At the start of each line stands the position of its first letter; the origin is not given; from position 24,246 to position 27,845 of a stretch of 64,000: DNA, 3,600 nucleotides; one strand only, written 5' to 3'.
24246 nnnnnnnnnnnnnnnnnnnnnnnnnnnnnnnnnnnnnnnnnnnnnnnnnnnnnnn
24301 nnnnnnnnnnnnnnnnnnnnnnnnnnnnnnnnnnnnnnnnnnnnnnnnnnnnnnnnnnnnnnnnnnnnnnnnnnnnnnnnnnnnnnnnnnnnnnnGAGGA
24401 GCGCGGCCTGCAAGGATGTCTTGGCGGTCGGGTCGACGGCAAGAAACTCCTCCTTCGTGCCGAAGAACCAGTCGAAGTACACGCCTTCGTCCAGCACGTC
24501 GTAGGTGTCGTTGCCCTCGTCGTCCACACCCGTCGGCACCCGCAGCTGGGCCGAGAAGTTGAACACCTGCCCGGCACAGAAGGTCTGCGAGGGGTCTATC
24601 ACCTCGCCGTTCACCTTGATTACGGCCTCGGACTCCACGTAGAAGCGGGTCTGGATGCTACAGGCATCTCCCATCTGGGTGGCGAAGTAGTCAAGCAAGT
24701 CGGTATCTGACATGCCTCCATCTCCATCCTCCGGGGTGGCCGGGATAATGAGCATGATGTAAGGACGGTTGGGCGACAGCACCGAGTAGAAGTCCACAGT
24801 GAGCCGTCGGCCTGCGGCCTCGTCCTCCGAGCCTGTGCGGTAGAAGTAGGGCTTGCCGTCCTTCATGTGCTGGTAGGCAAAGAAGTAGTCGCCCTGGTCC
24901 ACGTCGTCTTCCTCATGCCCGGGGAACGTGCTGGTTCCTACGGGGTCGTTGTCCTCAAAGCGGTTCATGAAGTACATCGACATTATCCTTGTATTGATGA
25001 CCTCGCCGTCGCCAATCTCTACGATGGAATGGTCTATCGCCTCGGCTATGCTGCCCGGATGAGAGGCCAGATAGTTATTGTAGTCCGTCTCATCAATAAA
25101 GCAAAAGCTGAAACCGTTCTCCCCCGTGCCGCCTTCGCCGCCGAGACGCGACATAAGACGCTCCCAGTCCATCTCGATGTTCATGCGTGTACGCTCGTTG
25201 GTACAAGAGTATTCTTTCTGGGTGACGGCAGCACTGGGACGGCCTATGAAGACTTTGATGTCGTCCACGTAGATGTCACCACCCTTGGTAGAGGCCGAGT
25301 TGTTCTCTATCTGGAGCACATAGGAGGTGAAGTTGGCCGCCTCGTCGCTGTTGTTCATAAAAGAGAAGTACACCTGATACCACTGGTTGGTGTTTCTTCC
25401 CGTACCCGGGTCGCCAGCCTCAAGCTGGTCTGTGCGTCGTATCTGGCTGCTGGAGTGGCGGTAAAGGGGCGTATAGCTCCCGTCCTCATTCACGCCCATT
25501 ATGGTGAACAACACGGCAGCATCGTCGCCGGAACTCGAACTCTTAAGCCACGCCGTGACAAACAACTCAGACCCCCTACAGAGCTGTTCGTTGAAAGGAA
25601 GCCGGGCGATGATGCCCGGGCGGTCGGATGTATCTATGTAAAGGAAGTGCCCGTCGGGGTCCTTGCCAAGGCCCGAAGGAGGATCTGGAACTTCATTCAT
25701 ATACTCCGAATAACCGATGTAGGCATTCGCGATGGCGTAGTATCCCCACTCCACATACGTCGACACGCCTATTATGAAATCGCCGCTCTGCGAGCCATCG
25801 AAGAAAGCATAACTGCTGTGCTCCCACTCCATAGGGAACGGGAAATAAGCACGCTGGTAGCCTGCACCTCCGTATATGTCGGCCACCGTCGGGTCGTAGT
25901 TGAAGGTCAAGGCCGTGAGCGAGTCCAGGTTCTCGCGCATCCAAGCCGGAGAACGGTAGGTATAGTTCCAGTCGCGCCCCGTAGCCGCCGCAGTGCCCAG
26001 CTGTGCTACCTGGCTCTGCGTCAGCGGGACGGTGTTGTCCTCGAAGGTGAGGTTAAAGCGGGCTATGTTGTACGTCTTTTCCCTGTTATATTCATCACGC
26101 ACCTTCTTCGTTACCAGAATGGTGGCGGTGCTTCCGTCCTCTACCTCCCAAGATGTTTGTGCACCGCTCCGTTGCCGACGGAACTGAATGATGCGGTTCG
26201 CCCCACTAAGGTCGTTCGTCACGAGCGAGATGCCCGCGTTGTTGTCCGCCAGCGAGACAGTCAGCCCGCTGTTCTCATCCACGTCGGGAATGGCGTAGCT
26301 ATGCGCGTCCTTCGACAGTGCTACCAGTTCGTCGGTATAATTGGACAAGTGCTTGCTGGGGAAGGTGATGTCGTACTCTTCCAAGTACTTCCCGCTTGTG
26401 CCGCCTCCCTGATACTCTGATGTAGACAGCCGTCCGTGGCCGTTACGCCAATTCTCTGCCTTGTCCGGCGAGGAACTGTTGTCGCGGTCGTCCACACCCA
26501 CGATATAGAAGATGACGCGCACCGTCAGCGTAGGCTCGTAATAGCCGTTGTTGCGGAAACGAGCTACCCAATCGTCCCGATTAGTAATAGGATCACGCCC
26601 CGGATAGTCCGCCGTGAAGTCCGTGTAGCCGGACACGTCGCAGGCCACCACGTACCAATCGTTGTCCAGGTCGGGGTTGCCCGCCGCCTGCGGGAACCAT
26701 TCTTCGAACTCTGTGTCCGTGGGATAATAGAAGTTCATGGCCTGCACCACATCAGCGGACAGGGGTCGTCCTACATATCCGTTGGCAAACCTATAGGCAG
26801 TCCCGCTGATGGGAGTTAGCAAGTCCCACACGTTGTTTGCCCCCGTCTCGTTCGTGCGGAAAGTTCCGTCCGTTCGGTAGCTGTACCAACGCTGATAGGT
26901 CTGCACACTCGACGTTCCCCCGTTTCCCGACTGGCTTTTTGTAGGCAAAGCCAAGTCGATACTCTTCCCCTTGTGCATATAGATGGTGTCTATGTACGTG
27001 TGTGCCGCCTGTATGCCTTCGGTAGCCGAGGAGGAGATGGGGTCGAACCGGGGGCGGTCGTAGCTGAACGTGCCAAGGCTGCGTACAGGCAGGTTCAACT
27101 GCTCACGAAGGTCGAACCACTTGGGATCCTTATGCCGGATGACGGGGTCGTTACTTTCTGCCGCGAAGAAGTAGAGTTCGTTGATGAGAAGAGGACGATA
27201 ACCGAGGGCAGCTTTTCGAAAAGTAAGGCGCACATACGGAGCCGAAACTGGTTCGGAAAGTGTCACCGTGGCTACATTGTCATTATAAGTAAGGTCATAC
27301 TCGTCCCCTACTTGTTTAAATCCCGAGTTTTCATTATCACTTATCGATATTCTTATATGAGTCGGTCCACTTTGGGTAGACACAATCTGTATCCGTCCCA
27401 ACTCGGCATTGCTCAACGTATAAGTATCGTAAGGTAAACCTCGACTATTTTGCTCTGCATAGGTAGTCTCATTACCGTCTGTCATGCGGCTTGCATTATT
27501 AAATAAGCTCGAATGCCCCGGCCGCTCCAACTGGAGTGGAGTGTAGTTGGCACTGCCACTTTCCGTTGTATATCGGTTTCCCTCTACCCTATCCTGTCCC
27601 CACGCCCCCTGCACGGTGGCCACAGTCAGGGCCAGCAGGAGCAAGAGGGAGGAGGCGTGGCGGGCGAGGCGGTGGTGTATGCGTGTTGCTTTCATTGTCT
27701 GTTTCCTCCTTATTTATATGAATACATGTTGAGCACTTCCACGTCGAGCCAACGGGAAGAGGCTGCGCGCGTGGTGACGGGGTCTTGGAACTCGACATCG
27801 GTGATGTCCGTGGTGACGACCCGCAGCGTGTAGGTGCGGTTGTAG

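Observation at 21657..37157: Seven-gene type V pilus locus in which a 2012-aa T9SS cargo protein occupies the Mfa5 position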

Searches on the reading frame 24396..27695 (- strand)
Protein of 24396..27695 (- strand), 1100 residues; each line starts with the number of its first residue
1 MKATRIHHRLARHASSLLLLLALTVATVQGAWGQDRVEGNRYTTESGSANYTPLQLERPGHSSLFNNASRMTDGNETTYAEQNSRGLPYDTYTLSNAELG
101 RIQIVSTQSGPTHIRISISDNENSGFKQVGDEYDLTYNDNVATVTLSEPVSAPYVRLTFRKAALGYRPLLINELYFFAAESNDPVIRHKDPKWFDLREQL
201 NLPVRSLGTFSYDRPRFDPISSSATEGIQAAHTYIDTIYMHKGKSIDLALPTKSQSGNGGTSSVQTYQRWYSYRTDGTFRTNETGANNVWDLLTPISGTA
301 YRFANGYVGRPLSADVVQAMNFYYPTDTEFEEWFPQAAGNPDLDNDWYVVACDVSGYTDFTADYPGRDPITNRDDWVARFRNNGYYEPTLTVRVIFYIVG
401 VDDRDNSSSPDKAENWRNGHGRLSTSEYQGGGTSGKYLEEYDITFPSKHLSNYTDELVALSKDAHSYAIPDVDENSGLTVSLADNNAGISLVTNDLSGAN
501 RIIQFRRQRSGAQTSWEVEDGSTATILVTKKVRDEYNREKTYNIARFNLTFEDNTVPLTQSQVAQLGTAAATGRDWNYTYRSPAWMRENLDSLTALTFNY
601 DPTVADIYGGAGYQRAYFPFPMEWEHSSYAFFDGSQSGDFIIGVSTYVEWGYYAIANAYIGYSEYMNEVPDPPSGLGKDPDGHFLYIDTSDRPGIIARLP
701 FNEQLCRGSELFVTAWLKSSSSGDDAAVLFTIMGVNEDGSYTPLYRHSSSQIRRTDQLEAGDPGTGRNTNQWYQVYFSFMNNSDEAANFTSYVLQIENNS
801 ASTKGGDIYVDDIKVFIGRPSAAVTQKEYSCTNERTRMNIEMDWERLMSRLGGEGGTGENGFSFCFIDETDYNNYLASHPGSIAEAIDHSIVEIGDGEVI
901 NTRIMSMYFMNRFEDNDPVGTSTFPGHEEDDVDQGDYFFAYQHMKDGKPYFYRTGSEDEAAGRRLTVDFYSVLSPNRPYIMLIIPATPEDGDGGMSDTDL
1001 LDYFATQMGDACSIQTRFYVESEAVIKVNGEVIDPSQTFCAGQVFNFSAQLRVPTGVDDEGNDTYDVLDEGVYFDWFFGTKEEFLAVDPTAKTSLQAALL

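Call 44: predict_structure(alignment_id=A4)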
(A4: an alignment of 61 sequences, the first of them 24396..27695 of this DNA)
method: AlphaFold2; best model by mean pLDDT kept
length: 1100 residues; sequences in the alignment: 61
mean_pLDDT: 77.9   pTM: 0.74
mean pLDDT of the five models: 77.9, 77.8, 76.1, 75.5, 73.2
residues with pLDDT >= 90: 218; 70-90: 611; 50-70: 206; < 50: 65
segments of 3 or more residues with pLDDT < 50: 1-35, 47-52, 662-666, 991-993, 1040-1042, 1059-1064
pLDDT, mean of each block of 10 residues (from residue 1): 26 31 28 46 56 57 78 84 83 76 84 90 83 83 79 87 72 79 76 87 83 72 67 88 88 62 76 83 65 86 88 83 89 77 84 90 77 86 88 91 81 85 93 92 94 88 90 85 96 91 92 89 97 86 97 91 87 85 85 87 78 79 85 81 60 79 54 75 79 83 85 88 78 88 92 70 60 90 81 91 69 89 77 75 84 70 88 87 89 84 87 84 67 64 80 80 84 79 73 63 82 80 59 53 54 54 55 52 68 64
secondary structure, 60 per line:
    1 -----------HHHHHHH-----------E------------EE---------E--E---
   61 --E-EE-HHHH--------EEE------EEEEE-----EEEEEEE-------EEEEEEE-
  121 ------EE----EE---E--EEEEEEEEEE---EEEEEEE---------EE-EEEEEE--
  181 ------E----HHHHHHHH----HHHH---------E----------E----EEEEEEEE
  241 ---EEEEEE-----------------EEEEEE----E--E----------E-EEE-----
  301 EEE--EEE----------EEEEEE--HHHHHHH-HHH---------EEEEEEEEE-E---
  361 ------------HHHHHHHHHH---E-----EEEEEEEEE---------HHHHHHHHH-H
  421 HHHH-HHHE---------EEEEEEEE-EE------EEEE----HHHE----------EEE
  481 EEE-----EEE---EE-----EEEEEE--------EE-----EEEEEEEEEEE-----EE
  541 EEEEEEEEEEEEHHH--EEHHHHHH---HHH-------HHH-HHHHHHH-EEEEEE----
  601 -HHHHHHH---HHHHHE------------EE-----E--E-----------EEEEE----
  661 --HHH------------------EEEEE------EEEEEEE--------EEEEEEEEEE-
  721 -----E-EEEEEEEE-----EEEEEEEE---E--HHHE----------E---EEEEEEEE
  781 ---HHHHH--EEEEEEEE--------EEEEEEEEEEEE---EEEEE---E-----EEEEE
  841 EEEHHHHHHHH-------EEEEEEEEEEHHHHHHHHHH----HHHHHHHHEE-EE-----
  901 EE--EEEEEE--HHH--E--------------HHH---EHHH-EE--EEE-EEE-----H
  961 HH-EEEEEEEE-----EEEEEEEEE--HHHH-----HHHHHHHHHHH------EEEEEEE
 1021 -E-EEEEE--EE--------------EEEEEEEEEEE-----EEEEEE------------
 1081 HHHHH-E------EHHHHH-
elements in order (helices of 4 or more, strands of 3 or more residues): H12-18 H68-71 E80-82 E89-93 E99-105 E113-119 E141-150 E154-160 E173-178 H192-199 H204-207 E233-240 E244-249 E267-272 E293-295 E301-303 E306-308 E319-324 H327-333 E347-355 H373-382 E392-400 H410-418 H420-424 E439-446 E456-459 E478-483 E489-491 E502-507 E523-533 E539-552 H560-565 H583-589 E591-596 H602-608 H612-616 E652-656 E684-688 E695-701 E710-719 E728-735 E741-748 E773-780 H784-788 E791-798 E807-818 E822-826 E836-843 H844-851 E859-868 H869-878 H883-890 E905-910 E948-950 E952-954 E964-971 E977-985 H988-991 H997-1007 E1014-1020 E1024-1028 E1047-1057 E1063-1068 H1081-1085 H1095-1099

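Call 46: fold_search(model_id=the predicted structure, library=pdb)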
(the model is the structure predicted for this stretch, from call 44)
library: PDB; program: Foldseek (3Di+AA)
matches with E <= 10: 1628; with E <= 0.001: 132
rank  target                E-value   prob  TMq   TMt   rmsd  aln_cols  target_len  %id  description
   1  7jfs                  1.6e-06  0.99  0.11  0.12  24.6       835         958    9  The structure of the CBM32-1, CBM32-2, and M60 catalytic domains from Clostridium perfringens ZmpB (released 2021-02-03)
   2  9ijj_4J               1.7e-06  0.84  0.09  0.13  32.2      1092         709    6  In situ structure of the central apparatus in mouse sperm axoneme. (released 2025-06-04)
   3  2v5y                  2.3e-06  0.69  0.07  0.11  33.0       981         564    7  Crystal structure of the receptor protein tyrosine phosphatase mu ectodomain (released 2007-09-11)
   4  4gwm_A                2.8e-06  1.00  0.11  0.18  14.6       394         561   12  Crystal structure of human promeprin beta (released 2012-09-19)
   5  7auw_A                3.5e-06  1.00  0.10  0.18  15.1       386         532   12  Inhibitory complex of human meprin beta with mouse fetuin-B. (released 2021-04-14)
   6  4a42_B                4.1e-06  1.00  0.10  0.72   4.2       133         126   23  CpGH89CBM32-6 produced by Clostridium perfringens (released 2012-04-04)
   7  4gwm_B                5.0e-06  0.99  0.10  0.17  15.0       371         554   12  Crystal structure of human promeprin beta (released 2012-09-19)
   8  2c9a_A                9.6e-06  1.00  0.10  0.31  16.1       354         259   10  Crystal structure of the MAM-Ig module of receptor protein tyrosine phosphatase mu (released 2006-01-19)
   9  7ad7_B                9.6e-06  0.77  0.09  0.14  34.9      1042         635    6  Crystal structure of human complement C5 in complex with the K8 bovine knob domain peptide. (released 2021-03-10)
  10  6mf0_A                1.3e-05  0.51  0.10  0.09  25.9       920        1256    8  Crystal Structure Determination of Human/Porcine Chimera Coagulation Factor VIII (released 2019-09-11)
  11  6h04_A                2.4e-05  0.21  0.08  0.07  35.1      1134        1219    8  Closed conformation of the Membrane Attack Complex (released 2018-12-19)
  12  4lpl                  3.0e-05  1.00  0.10  0.65   3.8       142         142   11  Structure of CBM32-1 from a family 31 glycoside hydrolase from Clostridium perfringens (released 2014-07-16)
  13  7kbt_A                3.1e-05  0.35  0.09  0.09  26.1       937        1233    7  Factor VIII in complex with the anti-C2 domain antibody, G99 (released 2020-11-18)
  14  7blg                  3.7e-05  1.00  0.10  0.68   3.4       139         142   14  Structure of CBM BT3015C from Bacteroides thetaiotaomicron in complex with galactose (released 2022-03-02)
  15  5hcc_B                3.7e-05  0.66  0.10  0.14  35.4      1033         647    6  Ternary complex of human Complement C5 with Ornithodoros moubata OmCI and Dermacentor andersoni RaCI3. (released 2016-03-30)
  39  4a42_A                1.3e-04  1.00  0.09  0.69   3.1       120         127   24  CpGH89CBM32-6 produced by Clostridium perfringens (released 2012-04-04)
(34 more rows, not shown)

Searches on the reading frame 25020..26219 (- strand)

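Call 6: search_protein_families(library=pfam, proteins=[window:25020-26219:-], max_evalue=10)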
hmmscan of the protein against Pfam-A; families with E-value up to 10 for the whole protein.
window:25020-26219:- (400 aa): 2 families
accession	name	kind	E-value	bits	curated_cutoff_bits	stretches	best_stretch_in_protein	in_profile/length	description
PF22555.1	DAM-like-phage1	-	0.0064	16.2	27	1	30-152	95-214/274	Phage DNA Adenine Methylase-like domain 1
PF02415.23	Chlam_PMP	-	6.5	7.8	20.6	0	303-314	3-14/19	Chlamydia polymorphic membrane protein (Chlamydia_PMP) repeat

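Call 7: search_protein_families(library=ncbifam, proteins=[window:25020-26219:-], max_evalue=10)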
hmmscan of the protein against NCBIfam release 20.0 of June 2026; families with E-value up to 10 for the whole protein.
window:25020-26219:- (400 aa): 0 families

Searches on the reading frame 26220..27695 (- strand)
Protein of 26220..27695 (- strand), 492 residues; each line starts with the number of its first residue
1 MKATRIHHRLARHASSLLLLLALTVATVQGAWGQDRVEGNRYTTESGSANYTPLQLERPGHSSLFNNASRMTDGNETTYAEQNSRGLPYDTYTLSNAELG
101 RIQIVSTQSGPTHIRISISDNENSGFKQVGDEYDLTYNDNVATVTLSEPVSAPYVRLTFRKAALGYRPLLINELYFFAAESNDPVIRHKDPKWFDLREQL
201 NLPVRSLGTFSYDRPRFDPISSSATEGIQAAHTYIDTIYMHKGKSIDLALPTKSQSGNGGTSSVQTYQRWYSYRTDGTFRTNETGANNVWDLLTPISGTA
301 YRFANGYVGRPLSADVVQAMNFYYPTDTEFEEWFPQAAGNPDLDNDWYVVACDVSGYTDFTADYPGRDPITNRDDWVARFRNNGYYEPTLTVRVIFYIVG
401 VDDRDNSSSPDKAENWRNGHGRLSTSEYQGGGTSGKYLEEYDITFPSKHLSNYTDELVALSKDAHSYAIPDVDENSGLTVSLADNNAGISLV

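Call 6: search_protein_families(library=pfam, proteins=[window:26220-27695:-], max_evalue=10)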
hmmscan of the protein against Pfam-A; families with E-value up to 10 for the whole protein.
window:26220-27695:- (492 aa): 1 family
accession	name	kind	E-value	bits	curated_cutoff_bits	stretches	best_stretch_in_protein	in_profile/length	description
PF00754.31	F5_F8_type_C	-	1.5e-06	28.8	28.2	1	67-173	13-126/127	F5/8 type C domain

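Call 7: search_protein_families(library=ncbifam, proteins=[window:26220-27695:-], max_evalue=10)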
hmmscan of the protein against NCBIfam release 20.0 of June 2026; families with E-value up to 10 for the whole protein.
window:26220-27695:- (492 aa): 0 families
